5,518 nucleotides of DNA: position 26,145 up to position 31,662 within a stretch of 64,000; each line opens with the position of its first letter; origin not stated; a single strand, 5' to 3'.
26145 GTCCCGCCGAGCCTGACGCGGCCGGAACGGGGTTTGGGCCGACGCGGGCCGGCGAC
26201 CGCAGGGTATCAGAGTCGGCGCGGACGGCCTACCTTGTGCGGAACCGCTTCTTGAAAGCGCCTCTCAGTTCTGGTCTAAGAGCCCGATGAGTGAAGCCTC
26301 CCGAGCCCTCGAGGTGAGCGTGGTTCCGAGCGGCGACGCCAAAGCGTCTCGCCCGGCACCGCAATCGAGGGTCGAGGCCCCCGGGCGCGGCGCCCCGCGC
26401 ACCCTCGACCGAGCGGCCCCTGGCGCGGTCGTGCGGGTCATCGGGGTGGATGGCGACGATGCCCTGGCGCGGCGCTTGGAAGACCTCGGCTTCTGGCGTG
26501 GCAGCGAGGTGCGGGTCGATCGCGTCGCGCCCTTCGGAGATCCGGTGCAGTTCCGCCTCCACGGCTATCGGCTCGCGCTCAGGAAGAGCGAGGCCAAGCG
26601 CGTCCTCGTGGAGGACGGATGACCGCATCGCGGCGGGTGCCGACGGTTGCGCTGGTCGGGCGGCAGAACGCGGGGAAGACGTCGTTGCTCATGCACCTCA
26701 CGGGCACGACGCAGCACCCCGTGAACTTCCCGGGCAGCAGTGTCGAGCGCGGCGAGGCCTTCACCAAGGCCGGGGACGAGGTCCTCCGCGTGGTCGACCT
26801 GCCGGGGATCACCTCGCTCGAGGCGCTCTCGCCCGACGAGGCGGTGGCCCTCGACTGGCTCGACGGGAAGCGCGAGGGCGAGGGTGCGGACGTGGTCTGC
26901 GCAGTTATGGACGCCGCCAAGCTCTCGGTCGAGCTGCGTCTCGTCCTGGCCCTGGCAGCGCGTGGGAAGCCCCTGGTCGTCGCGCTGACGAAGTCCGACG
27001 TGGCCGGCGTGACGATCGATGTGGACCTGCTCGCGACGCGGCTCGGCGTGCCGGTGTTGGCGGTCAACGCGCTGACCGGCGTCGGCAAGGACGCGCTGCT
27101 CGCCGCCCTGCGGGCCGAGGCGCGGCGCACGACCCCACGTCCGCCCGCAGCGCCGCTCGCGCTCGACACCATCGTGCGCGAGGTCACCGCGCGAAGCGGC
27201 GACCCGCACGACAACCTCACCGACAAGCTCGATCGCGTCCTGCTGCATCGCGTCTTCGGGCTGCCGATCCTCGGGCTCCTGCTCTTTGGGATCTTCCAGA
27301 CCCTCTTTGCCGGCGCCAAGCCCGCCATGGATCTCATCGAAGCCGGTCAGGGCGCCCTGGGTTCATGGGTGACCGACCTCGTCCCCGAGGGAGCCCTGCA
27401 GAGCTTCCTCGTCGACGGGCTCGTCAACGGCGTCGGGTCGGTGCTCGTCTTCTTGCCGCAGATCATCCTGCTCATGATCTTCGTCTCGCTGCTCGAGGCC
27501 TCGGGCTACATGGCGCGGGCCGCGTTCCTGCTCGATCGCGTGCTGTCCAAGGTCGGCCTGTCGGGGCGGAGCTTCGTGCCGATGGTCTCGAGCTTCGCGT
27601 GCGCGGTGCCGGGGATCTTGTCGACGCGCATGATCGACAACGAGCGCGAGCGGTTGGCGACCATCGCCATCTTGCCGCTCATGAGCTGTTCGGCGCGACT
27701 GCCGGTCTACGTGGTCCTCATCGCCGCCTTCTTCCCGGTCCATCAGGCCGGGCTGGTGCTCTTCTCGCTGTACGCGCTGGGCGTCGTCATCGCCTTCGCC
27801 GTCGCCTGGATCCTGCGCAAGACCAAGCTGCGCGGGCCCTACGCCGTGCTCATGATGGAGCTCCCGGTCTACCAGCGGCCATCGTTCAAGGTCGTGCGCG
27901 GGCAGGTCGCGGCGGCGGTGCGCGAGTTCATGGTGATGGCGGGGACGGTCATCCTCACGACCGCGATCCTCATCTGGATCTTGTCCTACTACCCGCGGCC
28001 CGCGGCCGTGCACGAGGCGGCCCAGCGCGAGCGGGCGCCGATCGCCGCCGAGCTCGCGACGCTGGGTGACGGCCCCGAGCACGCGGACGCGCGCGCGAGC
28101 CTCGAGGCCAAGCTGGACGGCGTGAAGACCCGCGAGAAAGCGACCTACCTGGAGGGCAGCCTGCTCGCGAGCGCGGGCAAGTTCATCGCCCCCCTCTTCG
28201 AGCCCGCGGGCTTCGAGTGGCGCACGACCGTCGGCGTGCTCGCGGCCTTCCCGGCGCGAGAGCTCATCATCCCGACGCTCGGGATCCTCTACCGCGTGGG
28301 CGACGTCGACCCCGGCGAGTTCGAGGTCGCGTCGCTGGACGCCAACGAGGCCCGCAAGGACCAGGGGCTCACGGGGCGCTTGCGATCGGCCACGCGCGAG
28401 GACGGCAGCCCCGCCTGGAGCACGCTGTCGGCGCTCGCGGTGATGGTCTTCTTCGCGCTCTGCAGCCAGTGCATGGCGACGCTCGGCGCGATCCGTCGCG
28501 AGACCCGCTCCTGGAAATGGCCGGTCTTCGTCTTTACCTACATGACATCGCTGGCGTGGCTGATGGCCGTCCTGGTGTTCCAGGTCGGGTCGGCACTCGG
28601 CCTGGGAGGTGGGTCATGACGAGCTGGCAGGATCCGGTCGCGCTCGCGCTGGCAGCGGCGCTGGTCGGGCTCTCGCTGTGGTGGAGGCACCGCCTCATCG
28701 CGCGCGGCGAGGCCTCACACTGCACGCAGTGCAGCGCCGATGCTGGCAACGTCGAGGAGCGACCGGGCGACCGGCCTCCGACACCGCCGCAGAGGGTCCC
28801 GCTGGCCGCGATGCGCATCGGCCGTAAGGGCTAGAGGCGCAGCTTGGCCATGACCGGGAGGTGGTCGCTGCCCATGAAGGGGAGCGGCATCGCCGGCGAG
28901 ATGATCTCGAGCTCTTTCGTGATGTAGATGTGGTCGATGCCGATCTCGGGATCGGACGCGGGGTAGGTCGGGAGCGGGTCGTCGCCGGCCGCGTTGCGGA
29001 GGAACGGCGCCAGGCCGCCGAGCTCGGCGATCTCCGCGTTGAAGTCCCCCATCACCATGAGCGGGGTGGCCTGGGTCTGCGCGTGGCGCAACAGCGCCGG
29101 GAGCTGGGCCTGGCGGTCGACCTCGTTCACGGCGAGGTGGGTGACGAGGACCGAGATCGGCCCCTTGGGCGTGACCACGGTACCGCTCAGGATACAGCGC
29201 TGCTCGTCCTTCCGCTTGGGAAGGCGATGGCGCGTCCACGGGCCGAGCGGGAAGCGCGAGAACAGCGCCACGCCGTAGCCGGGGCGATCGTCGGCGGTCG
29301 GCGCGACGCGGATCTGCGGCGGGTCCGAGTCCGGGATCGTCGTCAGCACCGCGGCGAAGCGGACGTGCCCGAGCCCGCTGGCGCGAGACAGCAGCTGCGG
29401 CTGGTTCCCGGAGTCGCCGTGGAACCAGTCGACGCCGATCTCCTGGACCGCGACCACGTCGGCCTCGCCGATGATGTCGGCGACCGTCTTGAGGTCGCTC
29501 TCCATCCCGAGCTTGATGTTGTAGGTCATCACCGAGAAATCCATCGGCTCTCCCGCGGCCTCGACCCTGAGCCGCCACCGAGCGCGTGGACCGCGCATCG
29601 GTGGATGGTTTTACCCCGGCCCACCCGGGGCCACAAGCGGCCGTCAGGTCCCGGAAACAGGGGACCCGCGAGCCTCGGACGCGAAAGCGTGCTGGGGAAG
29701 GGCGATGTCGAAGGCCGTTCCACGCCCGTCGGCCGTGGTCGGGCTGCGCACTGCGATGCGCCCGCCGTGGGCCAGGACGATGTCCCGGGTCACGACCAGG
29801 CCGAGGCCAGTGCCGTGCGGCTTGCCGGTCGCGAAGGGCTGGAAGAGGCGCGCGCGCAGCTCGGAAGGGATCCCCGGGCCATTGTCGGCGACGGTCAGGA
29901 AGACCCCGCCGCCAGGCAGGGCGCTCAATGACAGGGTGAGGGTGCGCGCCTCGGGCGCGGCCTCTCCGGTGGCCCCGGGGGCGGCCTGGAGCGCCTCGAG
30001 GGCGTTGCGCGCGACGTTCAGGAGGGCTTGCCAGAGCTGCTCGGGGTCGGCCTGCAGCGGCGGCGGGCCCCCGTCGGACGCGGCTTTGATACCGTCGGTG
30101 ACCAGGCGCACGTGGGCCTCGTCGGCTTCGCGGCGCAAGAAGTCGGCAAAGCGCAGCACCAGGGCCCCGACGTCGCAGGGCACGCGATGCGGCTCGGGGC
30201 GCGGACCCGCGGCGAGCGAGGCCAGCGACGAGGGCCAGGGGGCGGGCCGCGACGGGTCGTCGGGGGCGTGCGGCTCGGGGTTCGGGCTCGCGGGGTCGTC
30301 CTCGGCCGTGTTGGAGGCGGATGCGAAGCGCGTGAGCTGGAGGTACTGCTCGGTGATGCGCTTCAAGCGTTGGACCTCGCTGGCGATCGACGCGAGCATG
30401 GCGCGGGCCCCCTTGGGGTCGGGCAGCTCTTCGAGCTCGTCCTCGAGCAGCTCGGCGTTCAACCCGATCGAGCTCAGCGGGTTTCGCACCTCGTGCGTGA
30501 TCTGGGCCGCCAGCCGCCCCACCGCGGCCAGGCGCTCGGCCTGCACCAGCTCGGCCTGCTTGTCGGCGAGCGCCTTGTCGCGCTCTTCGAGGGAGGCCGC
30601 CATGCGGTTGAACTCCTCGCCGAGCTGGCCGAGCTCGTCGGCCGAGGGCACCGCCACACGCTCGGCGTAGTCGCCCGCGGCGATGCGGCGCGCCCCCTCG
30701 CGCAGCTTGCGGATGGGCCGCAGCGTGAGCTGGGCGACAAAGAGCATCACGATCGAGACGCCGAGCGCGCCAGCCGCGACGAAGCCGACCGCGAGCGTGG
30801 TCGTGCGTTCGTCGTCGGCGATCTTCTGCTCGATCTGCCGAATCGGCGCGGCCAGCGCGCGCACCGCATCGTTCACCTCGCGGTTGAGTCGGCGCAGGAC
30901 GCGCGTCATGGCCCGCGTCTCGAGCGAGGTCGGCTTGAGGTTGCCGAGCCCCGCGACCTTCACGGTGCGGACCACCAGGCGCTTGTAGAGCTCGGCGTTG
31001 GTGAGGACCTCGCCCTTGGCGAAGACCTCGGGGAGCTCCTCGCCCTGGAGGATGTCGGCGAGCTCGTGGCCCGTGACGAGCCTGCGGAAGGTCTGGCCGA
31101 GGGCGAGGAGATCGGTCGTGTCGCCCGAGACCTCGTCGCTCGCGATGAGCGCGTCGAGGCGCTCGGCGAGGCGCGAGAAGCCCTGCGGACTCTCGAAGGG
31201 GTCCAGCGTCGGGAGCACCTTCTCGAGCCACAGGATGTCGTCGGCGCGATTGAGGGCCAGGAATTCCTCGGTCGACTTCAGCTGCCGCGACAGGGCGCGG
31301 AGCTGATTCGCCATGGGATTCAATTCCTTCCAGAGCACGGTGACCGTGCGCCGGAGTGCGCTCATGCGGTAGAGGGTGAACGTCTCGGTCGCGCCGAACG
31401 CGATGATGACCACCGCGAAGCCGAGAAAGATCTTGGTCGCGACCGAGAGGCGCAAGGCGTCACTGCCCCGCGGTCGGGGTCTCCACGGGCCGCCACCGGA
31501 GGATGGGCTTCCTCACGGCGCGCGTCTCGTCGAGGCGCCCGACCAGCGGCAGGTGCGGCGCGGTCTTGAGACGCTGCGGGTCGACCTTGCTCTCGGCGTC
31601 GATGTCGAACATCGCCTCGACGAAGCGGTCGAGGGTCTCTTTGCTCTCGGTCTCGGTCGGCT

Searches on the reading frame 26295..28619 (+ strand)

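Call 63: search_protein_families(library=pfam, proteins=[window:26295-28619:+], max_evalue=0.0001)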
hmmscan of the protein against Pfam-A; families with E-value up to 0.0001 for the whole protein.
window:26295-28619:+ (774 aa): 4 families
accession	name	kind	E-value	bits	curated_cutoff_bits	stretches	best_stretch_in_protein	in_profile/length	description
PF07670.19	Gate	-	1.4e-38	132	29.6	2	383-478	1-103/104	Nucleoside recognition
PF02421.24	FeoB_N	-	1e-33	116.5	27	1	117-271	2-155/156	Ferrous iron transport protein B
PF07664.17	FeoB_C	-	1.4e-13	50.8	26.6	1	489-534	1-47/54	Ferrous iron transport protein B C terminus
PF01926.29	MMR_HSR1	-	5.1e-11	43.1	21.9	1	117-233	1-113/113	50S ribosome-binding GTPase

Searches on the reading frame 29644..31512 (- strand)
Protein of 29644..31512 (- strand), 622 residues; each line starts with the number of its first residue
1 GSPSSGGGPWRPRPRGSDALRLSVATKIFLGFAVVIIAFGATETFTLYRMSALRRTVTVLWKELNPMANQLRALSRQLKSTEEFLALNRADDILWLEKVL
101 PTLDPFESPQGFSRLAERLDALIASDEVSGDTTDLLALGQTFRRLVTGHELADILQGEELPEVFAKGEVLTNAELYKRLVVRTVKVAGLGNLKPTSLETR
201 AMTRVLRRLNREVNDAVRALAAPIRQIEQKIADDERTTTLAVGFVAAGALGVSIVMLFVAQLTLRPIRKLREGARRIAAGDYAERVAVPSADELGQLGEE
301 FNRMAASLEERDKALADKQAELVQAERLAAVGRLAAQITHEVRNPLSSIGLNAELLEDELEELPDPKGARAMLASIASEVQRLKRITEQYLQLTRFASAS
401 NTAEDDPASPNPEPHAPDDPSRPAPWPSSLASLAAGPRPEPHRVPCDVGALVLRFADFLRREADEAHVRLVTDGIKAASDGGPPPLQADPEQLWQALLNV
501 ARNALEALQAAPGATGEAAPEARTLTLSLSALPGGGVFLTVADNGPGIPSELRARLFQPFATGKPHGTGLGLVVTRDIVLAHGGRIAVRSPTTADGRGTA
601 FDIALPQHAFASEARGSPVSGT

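Call 63: search_protein_families(library=pfam, proteins=[window:29644-31512:-], max_evalue=0.0001)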
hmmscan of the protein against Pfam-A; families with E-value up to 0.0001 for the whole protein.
window:29644-31512:- (622 aa): 3 families
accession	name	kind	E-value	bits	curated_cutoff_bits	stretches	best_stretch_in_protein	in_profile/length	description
PF02518.31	HATPase_c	-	1.2e-20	74.4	26.4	1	489-607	2-109/111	Histidine kinase-, DNA gyrase B-, and HSP90-like ATPase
PF00672.30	HAMP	-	7.3e-17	61.9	25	1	258-310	1-53/53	HAMP domain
PF00512.31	HisKA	-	1.2e-13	51.3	26.9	1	332-396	3-63/66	His Kinase A (phospho-acceptor) domain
